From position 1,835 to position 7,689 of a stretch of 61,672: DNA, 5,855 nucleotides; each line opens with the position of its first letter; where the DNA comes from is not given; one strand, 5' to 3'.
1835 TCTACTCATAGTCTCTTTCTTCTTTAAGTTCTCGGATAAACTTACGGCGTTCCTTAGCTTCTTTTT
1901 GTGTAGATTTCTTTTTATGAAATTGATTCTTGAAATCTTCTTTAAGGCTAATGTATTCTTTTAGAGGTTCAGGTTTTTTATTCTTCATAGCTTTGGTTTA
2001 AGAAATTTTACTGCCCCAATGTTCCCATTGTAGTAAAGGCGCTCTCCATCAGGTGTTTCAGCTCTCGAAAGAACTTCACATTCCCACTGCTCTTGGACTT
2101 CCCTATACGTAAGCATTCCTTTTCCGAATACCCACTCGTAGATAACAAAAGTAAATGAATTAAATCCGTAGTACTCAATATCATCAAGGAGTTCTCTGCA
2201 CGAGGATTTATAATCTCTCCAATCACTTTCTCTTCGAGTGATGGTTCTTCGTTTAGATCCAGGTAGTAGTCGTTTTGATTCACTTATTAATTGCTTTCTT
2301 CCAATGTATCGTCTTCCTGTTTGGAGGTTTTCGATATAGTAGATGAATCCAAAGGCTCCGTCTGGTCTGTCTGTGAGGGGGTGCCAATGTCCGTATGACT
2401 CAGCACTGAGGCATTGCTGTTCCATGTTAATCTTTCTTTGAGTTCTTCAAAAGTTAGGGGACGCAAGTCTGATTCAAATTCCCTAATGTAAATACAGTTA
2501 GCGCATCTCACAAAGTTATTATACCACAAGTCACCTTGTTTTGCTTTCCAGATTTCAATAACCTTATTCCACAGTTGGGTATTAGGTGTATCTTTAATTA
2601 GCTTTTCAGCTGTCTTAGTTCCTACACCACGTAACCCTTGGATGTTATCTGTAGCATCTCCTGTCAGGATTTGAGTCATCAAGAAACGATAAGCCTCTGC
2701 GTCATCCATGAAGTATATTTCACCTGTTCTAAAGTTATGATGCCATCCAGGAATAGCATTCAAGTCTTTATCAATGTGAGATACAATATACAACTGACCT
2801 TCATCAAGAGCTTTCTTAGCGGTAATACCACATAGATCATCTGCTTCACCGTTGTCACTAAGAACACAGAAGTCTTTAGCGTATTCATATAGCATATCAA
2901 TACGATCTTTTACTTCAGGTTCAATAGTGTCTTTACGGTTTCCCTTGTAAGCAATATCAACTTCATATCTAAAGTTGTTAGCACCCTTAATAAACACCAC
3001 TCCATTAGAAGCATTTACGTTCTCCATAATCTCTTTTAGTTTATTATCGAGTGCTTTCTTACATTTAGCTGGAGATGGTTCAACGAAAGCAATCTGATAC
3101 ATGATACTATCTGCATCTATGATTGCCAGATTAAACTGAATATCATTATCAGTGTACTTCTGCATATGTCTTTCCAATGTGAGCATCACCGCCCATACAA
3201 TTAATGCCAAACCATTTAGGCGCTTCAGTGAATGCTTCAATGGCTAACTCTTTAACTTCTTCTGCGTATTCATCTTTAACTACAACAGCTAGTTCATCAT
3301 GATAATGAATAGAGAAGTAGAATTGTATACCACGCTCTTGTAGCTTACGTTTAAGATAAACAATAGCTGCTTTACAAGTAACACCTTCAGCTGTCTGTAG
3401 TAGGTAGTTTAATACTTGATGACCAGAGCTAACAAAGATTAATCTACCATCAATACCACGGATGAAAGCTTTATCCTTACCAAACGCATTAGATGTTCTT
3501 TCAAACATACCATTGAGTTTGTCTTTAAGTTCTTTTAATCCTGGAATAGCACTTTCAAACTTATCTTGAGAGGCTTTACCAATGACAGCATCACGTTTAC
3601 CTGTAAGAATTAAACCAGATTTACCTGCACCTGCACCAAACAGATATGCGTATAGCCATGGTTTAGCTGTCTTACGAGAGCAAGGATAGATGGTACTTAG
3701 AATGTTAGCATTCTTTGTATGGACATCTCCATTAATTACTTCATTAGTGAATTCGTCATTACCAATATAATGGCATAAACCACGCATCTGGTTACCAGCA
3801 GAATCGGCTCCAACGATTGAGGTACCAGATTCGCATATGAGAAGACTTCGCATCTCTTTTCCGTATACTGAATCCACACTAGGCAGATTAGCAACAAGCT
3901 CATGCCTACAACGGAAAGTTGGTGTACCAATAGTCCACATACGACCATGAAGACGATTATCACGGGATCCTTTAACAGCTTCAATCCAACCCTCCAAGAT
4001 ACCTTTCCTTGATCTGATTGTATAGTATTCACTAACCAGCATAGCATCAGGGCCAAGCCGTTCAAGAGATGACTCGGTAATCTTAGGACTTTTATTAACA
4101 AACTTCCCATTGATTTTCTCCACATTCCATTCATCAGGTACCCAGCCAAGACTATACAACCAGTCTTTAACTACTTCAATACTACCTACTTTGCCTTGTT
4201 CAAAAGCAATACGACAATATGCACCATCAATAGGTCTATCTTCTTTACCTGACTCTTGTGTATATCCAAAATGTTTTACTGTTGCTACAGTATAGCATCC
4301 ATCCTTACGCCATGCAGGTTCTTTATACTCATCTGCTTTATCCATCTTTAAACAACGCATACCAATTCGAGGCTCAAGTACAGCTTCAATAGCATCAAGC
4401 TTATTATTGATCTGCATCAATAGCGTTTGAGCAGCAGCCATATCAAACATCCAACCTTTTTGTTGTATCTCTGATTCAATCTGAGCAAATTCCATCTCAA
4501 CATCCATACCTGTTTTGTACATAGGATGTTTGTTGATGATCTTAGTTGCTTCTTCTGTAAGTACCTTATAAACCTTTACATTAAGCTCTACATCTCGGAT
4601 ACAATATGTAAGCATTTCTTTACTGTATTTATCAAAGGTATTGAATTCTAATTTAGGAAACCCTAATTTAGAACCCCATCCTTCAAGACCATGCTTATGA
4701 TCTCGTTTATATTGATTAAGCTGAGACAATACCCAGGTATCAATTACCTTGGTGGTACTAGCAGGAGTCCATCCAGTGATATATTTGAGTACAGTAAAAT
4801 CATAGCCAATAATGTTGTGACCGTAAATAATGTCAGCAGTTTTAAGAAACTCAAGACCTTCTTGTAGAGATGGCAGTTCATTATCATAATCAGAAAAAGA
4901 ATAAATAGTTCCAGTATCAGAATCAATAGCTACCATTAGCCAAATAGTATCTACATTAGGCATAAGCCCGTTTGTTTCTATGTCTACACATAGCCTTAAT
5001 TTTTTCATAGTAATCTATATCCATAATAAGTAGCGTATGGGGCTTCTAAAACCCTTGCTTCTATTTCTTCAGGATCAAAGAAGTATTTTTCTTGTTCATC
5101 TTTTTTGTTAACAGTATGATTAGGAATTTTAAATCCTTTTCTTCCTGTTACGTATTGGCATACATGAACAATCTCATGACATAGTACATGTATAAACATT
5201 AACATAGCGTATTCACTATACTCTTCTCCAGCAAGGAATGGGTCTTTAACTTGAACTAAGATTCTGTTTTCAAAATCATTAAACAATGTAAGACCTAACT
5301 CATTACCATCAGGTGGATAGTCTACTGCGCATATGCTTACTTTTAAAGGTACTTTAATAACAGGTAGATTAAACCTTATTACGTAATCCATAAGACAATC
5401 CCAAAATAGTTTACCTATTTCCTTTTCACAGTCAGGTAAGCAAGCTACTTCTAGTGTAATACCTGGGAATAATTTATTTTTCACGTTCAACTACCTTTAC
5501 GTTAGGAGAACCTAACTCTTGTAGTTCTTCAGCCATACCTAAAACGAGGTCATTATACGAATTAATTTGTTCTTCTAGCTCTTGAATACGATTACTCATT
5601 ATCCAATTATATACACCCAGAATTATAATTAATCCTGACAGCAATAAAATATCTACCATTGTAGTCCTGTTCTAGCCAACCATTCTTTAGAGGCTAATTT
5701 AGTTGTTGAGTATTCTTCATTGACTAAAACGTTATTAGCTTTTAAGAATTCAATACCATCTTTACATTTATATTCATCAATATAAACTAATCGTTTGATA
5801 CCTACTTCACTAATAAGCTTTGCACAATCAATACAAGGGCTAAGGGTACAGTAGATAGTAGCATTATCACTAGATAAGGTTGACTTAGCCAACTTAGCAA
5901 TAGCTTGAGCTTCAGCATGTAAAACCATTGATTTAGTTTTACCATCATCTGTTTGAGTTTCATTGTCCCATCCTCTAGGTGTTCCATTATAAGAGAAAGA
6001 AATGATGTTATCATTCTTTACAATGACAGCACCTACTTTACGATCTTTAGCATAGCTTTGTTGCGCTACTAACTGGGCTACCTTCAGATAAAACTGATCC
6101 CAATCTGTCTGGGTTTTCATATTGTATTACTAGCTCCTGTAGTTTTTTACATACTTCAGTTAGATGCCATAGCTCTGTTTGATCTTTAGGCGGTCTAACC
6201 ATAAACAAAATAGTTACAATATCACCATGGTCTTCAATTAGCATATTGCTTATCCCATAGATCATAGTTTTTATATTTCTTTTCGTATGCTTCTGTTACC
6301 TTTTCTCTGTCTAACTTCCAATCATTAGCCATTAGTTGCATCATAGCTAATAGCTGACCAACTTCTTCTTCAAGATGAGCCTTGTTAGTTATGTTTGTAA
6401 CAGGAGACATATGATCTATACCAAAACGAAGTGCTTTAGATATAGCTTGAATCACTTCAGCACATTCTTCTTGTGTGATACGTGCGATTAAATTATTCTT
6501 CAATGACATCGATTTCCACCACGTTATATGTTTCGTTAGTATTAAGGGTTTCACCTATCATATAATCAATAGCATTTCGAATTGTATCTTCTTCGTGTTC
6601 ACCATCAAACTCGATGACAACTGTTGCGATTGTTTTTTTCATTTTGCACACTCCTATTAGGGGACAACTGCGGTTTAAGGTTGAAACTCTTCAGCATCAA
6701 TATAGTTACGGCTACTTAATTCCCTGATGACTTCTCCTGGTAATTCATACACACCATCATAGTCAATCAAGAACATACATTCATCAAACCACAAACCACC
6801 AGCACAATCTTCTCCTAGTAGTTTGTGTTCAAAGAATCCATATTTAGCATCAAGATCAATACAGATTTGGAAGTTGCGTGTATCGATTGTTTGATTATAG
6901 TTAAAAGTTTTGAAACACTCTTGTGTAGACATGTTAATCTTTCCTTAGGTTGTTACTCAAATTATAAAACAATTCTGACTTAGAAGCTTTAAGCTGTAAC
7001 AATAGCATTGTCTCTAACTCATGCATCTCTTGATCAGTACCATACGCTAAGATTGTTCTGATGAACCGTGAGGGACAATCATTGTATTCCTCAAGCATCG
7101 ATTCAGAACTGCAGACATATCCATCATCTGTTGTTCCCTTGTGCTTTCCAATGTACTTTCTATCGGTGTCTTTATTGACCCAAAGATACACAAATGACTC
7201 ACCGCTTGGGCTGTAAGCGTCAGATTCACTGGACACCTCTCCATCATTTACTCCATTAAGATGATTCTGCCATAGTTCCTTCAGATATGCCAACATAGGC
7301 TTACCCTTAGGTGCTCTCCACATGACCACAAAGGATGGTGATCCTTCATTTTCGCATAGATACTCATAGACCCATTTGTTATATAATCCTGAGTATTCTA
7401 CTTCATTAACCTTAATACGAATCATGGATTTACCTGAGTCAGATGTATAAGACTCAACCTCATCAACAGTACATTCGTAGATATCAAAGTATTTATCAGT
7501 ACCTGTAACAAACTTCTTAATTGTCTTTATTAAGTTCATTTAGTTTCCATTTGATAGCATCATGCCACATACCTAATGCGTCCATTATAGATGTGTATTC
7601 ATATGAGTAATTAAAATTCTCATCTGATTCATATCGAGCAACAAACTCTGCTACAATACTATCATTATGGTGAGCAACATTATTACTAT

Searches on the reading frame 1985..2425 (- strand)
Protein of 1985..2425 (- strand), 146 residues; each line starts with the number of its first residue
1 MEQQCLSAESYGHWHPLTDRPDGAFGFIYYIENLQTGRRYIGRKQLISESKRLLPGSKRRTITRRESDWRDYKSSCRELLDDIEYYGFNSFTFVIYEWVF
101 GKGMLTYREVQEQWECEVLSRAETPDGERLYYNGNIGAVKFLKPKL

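Call 20: search_protein_families(library=pfam, proteins=[window:1985-2425:-], max_evalue=0.01)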
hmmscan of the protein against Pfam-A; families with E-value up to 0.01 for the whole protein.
window:1985-2425:- (146 aa): 1 family
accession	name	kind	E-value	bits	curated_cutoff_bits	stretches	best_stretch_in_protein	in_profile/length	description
PF19835.5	SegE_GIY-YIG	-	6.9e-29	101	25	1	19-136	11-123/123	Putative endonuclease segE, GIY-YIG domain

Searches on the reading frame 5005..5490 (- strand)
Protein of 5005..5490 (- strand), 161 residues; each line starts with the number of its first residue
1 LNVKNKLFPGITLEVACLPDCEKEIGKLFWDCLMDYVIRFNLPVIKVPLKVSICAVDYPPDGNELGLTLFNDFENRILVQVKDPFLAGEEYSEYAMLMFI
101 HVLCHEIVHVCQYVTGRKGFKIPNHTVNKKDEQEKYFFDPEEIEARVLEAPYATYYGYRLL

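Call 20: search_protein_families(library=pfam, proteins=[window:5005-5490:-], max_evalue=0.01)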
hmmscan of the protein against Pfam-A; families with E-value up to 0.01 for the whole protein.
window:5005-5490:- (161 aa): 0 families

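Call 83: search_protein_families(library=phrogs, proteins=[window:5005-5490:-], max_evalue=0.001)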
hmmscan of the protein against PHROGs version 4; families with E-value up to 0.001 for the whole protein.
window:5005-5490:- (161 aa): 3 families
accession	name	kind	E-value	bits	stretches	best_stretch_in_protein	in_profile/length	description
phrog_10499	-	unknown function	4.9e-07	31.2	1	96-156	75-141/149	-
phrog_16532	-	unknown function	0.00093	20.4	0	100-151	80-129/138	-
phrog_1365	-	unknown function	0.00095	20.1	0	100-139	71-106/127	-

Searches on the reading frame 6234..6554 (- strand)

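Call 83: search_protein_families(library=phrogs, proteins=[window:6234-6554:-], max_evalue=0.001)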
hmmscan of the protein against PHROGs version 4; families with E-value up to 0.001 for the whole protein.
window:6234-6554:- (106 aa): 2 families
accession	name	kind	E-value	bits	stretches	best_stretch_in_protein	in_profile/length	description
phrog_4856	-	other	1e-17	65.5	1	23-97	90-163/195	nucleoside triphosphate pyrophosphohydrolase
phrog_2245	-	other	0.00012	22.9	1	25-93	139-197/218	nucleoside triphosphate pyrophosphohydrolase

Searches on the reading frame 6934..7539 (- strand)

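Call 20: search_protein_families(library=pfam, proteins=[window:6934-7539:-], max_evalue=0.01)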
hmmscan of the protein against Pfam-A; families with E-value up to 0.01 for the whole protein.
window:6934-7539:- (201 aa): 1 family
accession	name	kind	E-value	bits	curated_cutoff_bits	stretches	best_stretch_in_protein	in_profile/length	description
PF19835.5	SegE_GIY-YIG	-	0.0051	17.5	25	0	115-133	18-36/123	Putative endonuclease segE, GIY-YIG domain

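Call 83: search_protein_families(library=phrogs, proteins=[window:6934-7539:-], max_evalue=0.001)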
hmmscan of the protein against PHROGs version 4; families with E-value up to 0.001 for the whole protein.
window:6934-7539:- (201 aa): 1 family
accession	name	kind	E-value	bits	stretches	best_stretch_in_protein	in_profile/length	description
phrog_314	-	DNA, RNA and nucleotide metabolism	5e-08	33.3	1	115-196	179-264/574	homing endonuclease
